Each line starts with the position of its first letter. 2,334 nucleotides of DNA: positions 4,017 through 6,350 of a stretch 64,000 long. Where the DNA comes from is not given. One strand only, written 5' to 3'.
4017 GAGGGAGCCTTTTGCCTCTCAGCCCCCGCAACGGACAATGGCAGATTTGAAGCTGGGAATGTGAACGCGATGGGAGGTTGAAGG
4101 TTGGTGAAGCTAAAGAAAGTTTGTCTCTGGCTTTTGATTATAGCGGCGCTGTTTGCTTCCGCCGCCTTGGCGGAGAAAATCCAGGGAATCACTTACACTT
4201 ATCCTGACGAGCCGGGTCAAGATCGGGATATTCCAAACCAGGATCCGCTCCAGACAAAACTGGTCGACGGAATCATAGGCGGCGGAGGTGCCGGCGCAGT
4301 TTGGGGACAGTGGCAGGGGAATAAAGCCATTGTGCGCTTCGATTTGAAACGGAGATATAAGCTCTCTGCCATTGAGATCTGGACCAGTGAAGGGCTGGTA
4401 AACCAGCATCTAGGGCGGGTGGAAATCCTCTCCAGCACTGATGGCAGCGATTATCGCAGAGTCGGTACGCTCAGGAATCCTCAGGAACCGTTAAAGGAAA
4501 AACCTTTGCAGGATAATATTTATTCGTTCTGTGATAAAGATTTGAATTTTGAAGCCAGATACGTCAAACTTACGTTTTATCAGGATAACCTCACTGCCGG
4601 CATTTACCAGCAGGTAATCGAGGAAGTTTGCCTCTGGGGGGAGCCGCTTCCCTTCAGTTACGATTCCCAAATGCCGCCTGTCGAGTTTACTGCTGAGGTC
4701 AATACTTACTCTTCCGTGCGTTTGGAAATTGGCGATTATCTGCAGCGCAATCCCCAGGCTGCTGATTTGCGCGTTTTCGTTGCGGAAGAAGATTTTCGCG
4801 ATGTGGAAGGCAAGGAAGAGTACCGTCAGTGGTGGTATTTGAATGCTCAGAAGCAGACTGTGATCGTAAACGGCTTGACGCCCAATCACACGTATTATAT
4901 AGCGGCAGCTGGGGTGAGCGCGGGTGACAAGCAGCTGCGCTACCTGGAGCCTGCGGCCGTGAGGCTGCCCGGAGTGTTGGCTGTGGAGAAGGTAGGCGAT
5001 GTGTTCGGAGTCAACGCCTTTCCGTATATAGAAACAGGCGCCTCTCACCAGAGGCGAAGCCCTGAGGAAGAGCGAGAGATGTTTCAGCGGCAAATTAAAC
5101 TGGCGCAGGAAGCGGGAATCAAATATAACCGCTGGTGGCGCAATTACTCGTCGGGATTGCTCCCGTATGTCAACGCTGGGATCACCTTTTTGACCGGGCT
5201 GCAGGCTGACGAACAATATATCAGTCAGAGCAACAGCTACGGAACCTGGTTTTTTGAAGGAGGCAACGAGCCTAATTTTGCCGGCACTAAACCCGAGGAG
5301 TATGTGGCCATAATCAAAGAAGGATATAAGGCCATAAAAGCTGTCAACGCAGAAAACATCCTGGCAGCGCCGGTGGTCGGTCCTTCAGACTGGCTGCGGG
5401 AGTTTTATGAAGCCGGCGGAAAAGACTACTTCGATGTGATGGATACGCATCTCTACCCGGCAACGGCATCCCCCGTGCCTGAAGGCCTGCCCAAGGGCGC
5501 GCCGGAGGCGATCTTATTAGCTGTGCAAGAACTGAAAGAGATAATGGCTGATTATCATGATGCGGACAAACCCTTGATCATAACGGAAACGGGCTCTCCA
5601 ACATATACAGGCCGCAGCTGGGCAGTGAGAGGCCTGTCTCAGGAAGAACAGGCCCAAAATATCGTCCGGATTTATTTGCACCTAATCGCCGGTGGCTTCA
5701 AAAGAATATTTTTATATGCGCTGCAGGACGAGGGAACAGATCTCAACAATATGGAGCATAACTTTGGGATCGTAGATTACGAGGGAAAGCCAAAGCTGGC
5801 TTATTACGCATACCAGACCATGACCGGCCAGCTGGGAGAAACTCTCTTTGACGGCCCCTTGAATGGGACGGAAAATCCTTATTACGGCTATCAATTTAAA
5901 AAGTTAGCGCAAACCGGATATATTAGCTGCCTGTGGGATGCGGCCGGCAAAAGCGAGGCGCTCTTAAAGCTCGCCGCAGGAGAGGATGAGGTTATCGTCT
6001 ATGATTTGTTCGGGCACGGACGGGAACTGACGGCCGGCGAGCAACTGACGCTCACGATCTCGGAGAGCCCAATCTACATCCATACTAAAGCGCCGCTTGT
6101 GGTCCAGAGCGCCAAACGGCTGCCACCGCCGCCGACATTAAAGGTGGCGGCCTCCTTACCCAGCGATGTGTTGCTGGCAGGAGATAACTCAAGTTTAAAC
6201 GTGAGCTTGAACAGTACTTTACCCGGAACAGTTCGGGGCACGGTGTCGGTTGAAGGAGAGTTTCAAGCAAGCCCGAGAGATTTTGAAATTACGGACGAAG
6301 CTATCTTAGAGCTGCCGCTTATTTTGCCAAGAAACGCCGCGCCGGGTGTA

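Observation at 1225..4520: Possibly undescribed ~130-aa beta-sandwich module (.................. ... L.DG) present at least four times in 10 kb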

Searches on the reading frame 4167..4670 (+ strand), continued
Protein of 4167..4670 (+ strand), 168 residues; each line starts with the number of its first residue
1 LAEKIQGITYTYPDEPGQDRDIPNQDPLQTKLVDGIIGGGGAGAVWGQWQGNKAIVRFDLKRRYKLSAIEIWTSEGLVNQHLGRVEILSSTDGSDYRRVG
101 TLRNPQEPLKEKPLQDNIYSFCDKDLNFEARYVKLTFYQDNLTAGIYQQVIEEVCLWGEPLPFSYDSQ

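Call 41: search_protein_families(library=pfam, proteins=[P0004, P0006, P0007, P0010, P0015, P0020, P0022, P0025, P0052, P0045], max_evalue=0.0001)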
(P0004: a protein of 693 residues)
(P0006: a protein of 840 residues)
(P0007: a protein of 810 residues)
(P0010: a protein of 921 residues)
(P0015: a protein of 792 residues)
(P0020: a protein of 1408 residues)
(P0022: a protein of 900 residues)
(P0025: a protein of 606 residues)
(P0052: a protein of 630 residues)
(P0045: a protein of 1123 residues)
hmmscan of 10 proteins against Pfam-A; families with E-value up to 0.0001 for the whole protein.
P0004 (693 aa): 6 families
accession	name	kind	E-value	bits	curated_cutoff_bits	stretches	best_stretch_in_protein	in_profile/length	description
PF13860.13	FlgD_ig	-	2e-31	108.2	27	3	418-477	20-78/79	FlgD Ig-like domain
PF19077.6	Big_13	-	5.7e-09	36.8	27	0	313-381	24-94/102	Bacterial Ig-like domain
PF22633.2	F5_F8_type_C_2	-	1.9e-06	28.8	27.8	1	71-146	2-72/91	NedA-like, galactose-binding domain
PF00754.31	F5_F8_type_C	-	2.5e-06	28.1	28.2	1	68-183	14-118/127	F5/8 type C domain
PF10029.15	DUF2271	-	5.6e-06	26.6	27.3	0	646-681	74-109/136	Predicted periplasmic protein (DUF2271)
PF13585.12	CHU_C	-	2.4e-05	24.8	27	0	600-680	5-78/86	CHU_C Type IX secretion signal domain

P0006 (840 aa): 3 families
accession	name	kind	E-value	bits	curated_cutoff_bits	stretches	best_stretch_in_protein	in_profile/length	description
PF00754.31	F5_F8_type_C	-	1.2e-16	61.4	28.2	1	610-703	23-114/127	F5/8 type C domain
PF22633.2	F5_F8_type_C_2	-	2.6e-13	50.8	27.8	0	608-681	8-79/91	NedA-like, galactose-binding domain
PF07554.19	FIVAR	-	1.8e-11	44.9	29.2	1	478-540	1-70/71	FIVAR domain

P0007 (810 aa): 3 families
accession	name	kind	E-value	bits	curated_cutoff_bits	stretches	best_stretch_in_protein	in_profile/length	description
PF00754.31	F5_F8_type_C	-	1.3e-19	71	28.2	2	94-180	23-114/127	F5/8 type C domain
PF22633.2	F5_F8_type_C_2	-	1.4e-11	45.2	27.8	0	95-176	10-91/91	NedA-like, galactose-binding domain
PF07554.19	FIVAR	-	6.4e-10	40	29.2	1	202-267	2-70/71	FIVAR domain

P0010 (921 aa): 3 families
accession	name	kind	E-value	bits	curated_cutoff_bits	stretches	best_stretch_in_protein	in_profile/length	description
PF00754.31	F5_F8_type_C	-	2.6e-28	99.2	28.2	2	424-515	32-122/127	F5/8 type C domain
PF22633.2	F5_F8_type_C_2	-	2.1e-17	64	27.8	1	423-503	16-91/91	NedA-like, galactose-binding domain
PF07554.19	FIVAR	-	5.2e-06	27.4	29.2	0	529-591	1-70/71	FIVAR domain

P0015 (792 aa): 2 families
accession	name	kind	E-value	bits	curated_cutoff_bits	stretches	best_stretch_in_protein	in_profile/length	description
PF00754.31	F5_F8_type_C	-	1.1e-19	71.2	28.2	2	326-415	29-114/127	F5/8 type C domain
PF22633.2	F5_F8_type_C_2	-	2.2e-10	41.4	27.8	0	332-411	20-91/91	NedA-like, galactose-binding domain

P0020 (1408 aa): 3 families
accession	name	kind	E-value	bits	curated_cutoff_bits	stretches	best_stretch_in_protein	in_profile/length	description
PF00395.25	SLH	-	2.6e-36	123.8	20.8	3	1233-1274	2-43/44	S-layer homology domain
PF00754.31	F5_F8_type_C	-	1.3e-23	84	28.2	2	165-264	23-121/127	F5/8 type C domain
PF22633.2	F5_F8_type_C_2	-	1.1e-17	64.8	27.8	1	165-253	9-91/91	NedA-like, galactose-binding domain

P0022 (900 aa): 2 families
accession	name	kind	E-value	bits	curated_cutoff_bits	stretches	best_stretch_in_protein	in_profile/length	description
PF00754.31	F5_F8_type_C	-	3.7e-16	59.9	28.2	2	84-199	7-123/127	F5/8 type C domain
PF22633.2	F5_F8_type_C_2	-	2.6e-15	57.2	27.8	2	110-188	17-91/91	NedA-like, galactose-binding domain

P0025 (606 aa): 2 families
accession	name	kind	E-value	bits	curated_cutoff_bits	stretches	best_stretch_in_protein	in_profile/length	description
PF00754.31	F5_F8_type_C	-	2.1e-13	50.9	28.2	2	370-475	25-121/127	F5/8 type C domain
PF22633.2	F5_F8_type_C_2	-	3.4e-09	37.6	27.8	1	112-192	4-79/91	NedA-like, galactose-binding domain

P0052 (630 aa): 3 families
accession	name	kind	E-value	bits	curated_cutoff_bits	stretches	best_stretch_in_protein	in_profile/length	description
PF00754.31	F5_F8_type_C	-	2e-14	54.3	28.2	2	138-251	13-116/127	F5/8 type C domain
PF22633.2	F5_F8_type_C_2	-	4.9e-07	30.7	27.8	0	144-245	4-91/91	NedA-like, galactose-binding domain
PF07554.19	FIVAR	-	7.6e-05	23.7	29.2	0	58-116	2-66/71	FIVAR domain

P0045 (1123 aa): 2 families
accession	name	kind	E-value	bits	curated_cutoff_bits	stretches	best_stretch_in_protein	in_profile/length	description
PF00754.31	F5_F8_type_C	-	4.3e-20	72.6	28.2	2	92-188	19-116/127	F5/8 type C domain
PF22633.2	F5_F8_type_C_2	-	1e-13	52.1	27.8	1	94-182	9-91/91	NedA-like, galactose-binding domain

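Call 43: find_encoding_contigs(protein=P0004, flank=10000, max_places=3)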
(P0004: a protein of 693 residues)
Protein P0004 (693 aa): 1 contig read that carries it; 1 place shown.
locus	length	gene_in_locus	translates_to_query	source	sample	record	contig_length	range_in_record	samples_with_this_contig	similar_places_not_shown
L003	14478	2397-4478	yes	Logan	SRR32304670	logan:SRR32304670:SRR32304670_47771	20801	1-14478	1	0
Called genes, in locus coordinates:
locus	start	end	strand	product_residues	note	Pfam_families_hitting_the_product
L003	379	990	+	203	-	PF25182:NonGDSL (faint), PF00657:Lipase_GDSL, PF13472:Lipase_GDSL_2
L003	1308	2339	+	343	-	PF00356:LacI, PF00532:Peripla_BP_1, PF13407:Peripla_BP_4 (weak), PF13377:Peripla_BP_3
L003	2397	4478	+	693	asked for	PF00754:F5_F8_type_C (weak), PF22633:F5_F8_type_C_2 (faint), PF10029:DUF2271 (faint), PF13585:CHU_C (faint), PF13860:FlgD_ig, PF19077:Big_13 (faint), PF13860:FlgD_ig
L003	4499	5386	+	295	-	PF03349:Toluene_X (faint), PF13729:TraF_2 (weak)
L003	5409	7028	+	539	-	-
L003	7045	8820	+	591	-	-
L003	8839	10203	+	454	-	PF01547:SBP_bac_1, PF13416:SBP_bac_8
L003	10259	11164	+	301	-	PF00528:BPD_transp_1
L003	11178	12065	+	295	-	PF00528:BPD_transp_1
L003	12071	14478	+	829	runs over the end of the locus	PF00754:F5_F8_type_C (faint), PF11790:Glyco_hydro_cc (weak)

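Call 55: search_solved_structures(query=A2, max_evalue=1e-8, show_alignments=5)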
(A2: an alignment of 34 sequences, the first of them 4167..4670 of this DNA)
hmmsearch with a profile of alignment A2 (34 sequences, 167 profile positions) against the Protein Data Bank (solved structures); distinct sequences matched with E-value up to 1e-8: 13.
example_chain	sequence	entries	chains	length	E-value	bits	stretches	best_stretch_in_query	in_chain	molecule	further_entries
6q63_A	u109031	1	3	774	2.4e-13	53.6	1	31-142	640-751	Beta-hexosaminidase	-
4lks_A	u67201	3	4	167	7.7e-12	48.7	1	44-156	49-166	Glycosyl hydrolase, family 31/fibronectin type III domain protein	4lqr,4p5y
2j7m_A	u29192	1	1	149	3.4e-11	46.6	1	45-143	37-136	HYALURONIDASE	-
2j1a_A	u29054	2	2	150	3.4e-11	46.6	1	45-143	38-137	HYALURONIDASE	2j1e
2bzd_A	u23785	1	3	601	1.1e-09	41.6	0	19-157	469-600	BACTERIAL SIALIDASE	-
2v5d_A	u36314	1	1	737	1.8e-09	41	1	46-143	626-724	O-GLCNACASE NAGJ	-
2kd7_A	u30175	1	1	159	3.6e-09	40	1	34-158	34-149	Putative chitobiase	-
3f2z_A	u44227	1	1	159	3.7e-09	39.9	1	29-158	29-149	uncharacterized protein BF3579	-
3ggl_A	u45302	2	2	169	4.3e-09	39.7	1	34-158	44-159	Putative chitobiase | Chitobiase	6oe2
1w8n_A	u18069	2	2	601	7.1e-09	39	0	19-157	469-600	BACTERIAL SIALIDASE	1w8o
2ber_A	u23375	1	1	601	7.1e-09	39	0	19-157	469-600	BACTERIAL SIALIDASE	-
1wcq_A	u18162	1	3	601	7.1e-09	39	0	19-157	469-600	SIALIDASE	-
1eut_A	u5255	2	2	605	7.2e-09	39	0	19-157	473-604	SIALIDASE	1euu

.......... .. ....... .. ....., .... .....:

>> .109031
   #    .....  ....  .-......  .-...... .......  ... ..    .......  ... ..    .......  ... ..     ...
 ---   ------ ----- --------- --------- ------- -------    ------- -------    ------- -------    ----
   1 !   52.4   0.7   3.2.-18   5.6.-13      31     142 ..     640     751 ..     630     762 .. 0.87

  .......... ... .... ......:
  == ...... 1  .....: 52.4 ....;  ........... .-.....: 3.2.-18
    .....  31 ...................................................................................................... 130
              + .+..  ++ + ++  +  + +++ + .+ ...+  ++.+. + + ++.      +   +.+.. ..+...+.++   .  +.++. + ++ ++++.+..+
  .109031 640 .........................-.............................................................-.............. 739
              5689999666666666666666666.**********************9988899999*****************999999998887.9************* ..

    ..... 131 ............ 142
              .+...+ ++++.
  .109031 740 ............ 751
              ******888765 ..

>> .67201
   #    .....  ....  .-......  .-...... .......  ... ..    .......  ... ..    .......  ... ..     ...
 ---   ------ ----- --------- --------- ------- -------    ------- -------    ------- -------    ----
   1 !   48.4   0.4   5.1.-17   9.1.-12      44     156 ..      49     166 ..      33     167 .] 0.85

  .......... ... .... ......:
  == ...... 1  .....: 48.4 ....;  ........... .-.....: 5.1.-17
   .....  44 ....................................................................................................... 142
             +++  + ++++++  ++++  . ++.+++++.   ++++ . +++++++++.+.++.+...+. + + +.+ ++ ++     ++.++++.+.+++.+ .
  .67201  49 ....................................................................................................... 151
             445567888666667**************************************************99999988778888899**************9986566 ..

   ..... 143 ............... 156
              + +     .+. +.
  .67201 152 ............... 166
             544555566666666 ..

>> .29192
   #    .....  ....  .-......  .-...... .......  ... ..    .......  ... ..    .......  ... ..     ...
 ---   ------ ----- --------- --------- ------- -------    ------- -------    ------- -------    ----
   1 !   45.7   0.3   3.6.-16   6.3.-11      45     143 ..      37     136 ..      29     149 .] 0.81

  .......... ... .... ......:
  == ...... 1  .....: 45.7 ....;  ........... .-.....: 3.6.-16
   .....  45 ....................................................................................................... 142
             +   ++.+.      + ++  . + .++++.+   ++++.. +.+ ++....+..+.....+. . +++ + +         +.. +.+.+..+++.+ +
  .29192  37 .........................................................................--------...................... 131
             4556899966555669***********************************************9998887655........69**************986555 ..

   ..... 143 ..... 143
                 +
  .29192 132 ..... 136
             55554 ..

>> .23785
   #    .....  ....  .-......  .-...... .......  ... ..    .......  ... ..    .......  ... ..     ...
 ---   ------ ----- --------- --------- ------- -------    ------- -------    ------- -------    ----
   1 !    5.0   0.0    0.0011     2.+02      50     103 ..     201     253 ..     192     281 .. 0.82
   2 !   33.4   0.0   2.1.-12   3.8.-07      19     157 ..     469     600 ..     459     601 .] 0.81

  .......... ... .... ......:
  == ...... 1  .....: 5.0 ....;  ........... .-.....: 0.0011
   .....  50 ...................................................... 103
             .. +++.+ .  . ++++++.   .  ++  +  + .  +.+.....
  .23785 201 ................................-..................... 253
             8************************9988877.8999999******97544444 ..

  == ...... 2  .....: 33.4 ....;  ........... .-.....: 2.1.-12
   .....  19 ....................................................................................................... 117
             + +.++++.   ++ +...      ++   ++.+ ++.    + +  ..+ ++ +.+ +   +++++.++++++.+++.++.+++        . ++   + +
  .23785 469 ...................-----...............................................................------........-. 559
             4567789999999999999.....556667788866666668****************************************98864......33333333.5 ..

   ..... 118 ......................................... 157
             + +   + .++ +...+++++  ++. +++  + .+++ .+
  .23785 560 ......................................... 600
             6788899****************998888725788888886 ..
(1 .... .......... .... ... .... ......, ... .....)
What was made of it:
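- Closest known: CAZy CBM32 modules of Clostridium perfringens glycosidases. Different: The binding-site His (His1671 of 4lks) is replaced by W, F or N (call 55).
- The motif region itself aligns to the canonical discoidin N-terminus (call 55).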

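Call 60: search_protein_families(library=pfam, proteins=[L003:4499-5386:+, L003:5409-7028:+, L003:7045-8820:+], max_evalue=0.1)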
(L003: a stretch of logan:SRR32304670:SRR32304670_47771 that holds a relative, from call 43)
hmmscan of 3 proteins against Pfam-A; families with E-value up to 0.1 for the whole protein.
L003:4499-5386:+ (295 aa): 4 families
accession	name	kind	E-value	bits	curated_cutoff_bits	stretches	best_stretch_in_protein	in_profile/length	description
PF03349.22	Toluene_X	-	3.3e-06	26.3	29.7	1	42-86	23-69/421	Outer membrane protein transport protein (OMPP1/FadL/TodX)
PF13729.12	TraF_2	-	9.4e-06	25.5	25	1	155-227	186-259/264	F plasmid transfer operon, TraF, protein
PF11751.14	PorP_SprF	-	0.003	17.6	22.3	1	155-281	128-255/273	Type IX secretion system membrane protein PorP/SprF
PF03687.19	UPF0164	-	0.011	15.1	21.4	1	33-66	46-79/325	Uncharacterised protein family (UPF0164)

L003:5409-7028:+ (539 aa): 0 families

L003:7045-8820:+ (591 aa): 1 family
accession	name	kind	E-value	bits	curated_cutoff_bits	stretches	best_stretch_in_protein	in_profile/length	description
PF19494.5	DUF6029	-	0.032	13.3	27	1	147-223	320-385/538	Family of unknown function (DUF6029)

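Call 61: find_homologous_proteins(query=A2, max_evalue=0.00001)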
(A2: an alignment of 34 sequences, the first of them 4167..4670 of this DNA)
Query A2 (34 sequences) (168 aa, profile of the alignment): 2 proteins with E <= 0.00001 among 1606 candidates.
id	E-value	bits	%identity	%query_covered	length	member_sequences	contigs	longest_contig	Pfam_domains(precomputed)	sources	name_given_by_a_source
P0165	2.6e-6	45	29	42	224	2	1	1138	PF00754.32,PF22633.4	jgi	jgi:hexosaminidase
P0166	5.4e-6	44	22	56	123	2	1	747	PF00754.32,PF22633.4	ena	-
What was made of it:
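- Tried and rejected: With the 34-sequence alignment it returned only two weak fragments (call 61).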

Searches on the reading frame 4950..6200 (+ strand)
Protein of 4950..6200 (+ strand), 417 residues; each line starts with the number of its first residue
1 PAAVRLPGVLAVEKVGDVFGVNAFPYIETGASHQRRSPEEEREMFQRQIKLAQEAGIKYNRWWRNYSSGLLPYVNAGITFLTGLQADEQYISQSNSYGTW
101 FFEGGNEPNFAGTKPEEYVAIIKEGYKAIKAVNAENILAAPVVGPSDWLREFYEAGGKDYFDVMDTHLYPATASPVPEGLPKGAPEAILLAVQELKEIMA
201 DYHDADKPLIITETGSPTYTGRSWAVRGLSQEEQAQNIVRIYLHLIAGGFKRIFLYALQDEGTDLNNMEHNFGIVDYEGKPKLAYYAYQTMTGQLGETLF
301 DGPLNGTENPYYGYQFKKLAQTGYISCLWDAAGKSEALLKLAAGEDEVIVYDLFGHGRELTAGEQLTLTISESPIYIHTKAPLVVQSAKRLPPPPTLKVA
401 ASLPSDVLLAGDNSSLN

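Call 33: search_solved_structures(query=window:4950-6200:+, max_evalue=1, show_alignments=1)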
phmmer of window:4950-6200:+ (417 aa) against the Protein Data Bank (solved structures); distinct sequences matched with E-value up to 1: 10.
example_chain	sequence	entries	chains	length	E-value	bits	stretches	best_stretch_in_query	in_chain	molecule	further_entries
5jvk_A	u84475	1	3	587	1.5e-08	37.1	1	102-383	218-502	Uncharacterized protein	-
4zn2_A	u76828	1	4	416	0.0001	24.5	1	104-307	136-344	PslG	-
5bx9_A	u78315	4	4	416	0.0001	24.5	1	104-307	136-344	PslG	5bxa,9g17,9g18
4m29_A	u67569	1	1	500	0.00024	23.3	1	98-297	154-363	Beta-xylosidase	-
4ekj_A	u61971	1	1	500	0.00029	22.9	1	98-296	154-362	Beta-xylosidase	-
8i0j_A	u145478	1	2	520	0.00051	22.2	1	99-294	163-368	Glycoside hydrolase family 39 beta-xylosidase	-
8i0x_B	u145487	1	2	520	0.00051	22.2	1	99-294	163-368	Glycoside hydrolase family 39 beta-xylosidase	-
2bs9_A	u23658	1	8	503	0.27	13.2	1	97-172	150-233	BETA-XYLOSIDASE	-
4qfu_A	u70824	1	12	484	0.34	12.8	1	47-94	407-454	DUF4038 domain-containing protein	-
1w91_A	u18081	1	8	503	0.48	12.4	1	97-172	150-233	BETA-XYLOSIDASE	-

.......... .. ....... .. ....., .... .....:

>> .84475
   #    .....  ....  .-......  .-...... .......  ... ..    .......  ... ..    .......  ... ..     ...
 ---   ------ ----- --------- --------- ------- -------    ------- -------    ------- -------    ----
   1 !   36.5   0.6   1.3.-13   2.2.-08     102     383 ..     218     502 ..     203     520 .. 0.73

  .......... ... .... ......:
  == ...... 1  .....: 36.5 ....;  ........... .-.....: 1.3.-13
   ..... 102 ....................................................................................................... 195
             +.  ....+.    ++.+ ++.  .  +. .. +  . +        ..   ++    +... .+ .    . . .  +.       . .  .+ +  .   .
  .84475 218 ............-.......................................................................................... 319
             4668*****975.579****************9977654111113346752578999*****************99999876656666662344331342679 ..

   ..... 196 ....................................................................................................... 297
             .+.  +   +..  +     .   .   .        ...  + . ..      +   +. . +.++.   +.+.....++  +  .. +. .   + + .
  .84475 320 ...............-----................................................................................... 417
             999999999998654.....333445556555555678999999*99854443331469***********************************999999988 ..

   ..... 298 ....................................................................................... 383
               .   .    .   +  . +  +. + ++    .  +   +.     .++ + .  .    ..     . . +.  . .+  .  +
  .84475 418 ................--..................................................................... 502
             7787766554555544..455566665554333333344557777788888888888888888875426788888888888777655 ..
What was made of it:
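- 4101..7250 (+): GH2, a 1049-aa secreted glycosidase. Order of parts: signal peptide, module, about 100-aa linker domain, GH39-like (beta/alpha)8 catalytic domain with beta-sandwich, about 360-aa C-terminal region. PDB hits: 5jvk (GH39wh2) E 1.5e-8 and PslG E 1e-4 (call 33).
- Closest known: CAZy CBM32 modules of Clostridium perfringens glycosidases. Different: The catalytic partner is a distant GH39-like domain, not GH20, GH31, GH84 or GH89 (call 33).
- The catalytic domains resemble PslG, an exopolysaccharide hydrolase (call 33).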
